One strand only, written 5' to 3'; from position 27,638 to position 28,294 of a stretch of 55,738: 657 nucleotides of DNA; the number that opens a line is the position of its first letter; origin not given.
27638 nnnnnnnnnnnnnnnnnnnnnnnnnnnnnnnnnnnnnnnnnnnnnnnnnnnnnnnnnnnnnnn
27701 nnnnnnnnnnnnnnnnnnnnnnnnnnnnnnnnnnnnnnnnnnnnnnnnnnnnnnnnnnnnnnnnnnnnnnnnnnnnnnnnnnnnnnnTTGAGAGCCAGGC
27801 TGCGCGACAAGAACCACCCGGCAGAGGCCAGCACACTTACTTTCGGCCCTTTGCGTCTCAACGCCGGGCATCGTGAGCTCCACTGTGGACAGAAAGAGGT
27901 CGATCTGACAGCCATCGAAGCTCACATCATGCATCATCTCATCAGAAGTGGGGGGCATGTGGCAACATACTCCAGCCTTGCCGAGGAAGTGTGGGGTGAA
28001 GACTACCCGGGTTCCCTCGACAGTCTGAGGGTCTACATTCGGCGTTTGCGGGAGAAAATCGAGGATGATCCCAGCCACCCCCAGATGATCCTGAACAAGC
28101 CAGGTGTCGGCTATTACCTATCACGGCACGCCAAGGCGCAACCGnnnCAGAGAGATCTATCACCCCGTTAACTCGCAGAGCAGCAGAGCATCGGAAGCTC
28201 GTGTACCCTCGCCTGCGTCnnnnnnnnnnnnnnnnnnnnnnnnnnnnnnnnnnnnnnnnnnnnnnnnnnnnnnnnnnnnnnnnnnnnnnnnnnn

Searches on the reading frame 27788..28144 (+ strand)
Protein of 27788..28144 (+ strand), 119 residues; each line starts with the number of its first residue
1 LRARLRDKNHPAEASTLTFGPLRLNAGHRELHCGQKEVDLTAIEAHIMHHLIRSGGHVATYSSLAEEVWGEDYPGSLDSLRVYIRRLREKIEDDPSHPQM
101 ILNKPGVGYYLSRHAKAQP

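Call 81: search_solved_structures(query=window:27788-28144:+, max_evalue=1e-8, show_alignments=0)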
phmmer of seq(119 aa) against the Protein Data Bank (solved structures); distinct sequences matched with E-value up to 1e-8: 20.
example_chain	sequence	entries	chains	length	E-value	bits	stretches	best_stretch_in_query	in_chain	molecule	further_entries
2zxj_A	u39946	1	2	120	7.6e-20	74.5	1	36-115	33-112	Transcriptional regulatory protein walR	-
5za3_A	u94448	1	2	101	3.2e-19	72.4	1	36-113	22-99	DNA-binding response regulator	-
6cqg_A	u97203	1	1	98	1.7e-18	70.1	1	36-111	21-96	DNA-binding response regulator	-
2d1v_A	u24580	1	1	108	2e-18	69.9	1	36-112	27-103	Transcriptional regulatory protein yycF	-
2hwv_A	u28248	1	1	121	6.7e-18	68.2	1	14-112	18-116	DNA-binding response regulator VicR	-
9dvt_R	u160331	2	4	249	1.6e-15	60.5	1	13-115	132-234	DNA-binding dual master transcriptional regulator RpaA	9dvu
2oqr_A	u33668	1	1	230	1.3e-14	57.6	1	13-111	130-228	Sensory transduction protein regX3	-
3zq7_A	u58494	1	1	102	1.4e-14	57.5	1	18-110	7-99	KDP OPERON TRANSCRIPTIONAL REGULATORY PROTEIN KDPE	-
4kny_A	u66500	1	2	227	2.9e-14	56.5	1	14-110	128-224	KDP operon transcriptional regulatory protein KdpE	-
6lgq_D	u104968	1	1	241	3.1e-14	56.4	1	14-110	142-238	DNA-binding response regulator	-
4kfc_A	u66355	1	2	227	5.6e-14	55.5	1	14-110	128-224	KDP operon transcriptional regulatory protein KdpE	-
2gwr_A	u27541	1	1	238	1.1e-12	51.4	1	2-110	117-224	DNA-binding response regulator mtrA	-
2k4j_A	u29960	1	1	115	4.5e-11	46.2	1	22-111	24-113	Putative TRANSCRIPTIONAL REGULATOR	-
1kgs_A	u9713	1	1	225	8.7e-10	42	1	2-110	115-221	DNA BINDING RESPONSE REGULATOR D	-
1odd_A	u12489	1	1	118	1.2e-09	41.6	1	13-111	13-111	TRANSCRIPTIONAL REGULATORY PROTEIN OMPR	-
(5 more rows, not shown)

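Call 82: search_solved_structures(query=window:27788-28144:+, max_evalue=1e-17, show_alignments=4)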
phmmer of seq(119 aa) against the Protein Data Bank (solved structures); distinct sequences matched with E-value up to 1e-17: 5.
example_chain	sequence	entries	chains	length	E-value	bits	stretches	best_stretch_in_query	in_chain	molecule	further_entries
2zxj_A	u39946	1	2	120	7.6e-20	74.5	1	36-115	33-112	Transcriptional regulatory protein walR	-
5za3_A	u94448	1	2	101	3.2e-19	72.4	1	36-113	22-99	DNA-binding response regulator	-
6cqg_A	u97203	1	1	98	1.7e-18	70.1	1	36-111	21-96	DNA-binding response regulator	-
2d1v_A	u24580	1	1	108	2e-18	69.9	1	36-112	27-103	Transcriptional regulatory protein yycF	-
2hwv_A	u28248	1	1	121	6.7e-18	68.2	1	14-112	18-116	DNA-binding response regulator VicR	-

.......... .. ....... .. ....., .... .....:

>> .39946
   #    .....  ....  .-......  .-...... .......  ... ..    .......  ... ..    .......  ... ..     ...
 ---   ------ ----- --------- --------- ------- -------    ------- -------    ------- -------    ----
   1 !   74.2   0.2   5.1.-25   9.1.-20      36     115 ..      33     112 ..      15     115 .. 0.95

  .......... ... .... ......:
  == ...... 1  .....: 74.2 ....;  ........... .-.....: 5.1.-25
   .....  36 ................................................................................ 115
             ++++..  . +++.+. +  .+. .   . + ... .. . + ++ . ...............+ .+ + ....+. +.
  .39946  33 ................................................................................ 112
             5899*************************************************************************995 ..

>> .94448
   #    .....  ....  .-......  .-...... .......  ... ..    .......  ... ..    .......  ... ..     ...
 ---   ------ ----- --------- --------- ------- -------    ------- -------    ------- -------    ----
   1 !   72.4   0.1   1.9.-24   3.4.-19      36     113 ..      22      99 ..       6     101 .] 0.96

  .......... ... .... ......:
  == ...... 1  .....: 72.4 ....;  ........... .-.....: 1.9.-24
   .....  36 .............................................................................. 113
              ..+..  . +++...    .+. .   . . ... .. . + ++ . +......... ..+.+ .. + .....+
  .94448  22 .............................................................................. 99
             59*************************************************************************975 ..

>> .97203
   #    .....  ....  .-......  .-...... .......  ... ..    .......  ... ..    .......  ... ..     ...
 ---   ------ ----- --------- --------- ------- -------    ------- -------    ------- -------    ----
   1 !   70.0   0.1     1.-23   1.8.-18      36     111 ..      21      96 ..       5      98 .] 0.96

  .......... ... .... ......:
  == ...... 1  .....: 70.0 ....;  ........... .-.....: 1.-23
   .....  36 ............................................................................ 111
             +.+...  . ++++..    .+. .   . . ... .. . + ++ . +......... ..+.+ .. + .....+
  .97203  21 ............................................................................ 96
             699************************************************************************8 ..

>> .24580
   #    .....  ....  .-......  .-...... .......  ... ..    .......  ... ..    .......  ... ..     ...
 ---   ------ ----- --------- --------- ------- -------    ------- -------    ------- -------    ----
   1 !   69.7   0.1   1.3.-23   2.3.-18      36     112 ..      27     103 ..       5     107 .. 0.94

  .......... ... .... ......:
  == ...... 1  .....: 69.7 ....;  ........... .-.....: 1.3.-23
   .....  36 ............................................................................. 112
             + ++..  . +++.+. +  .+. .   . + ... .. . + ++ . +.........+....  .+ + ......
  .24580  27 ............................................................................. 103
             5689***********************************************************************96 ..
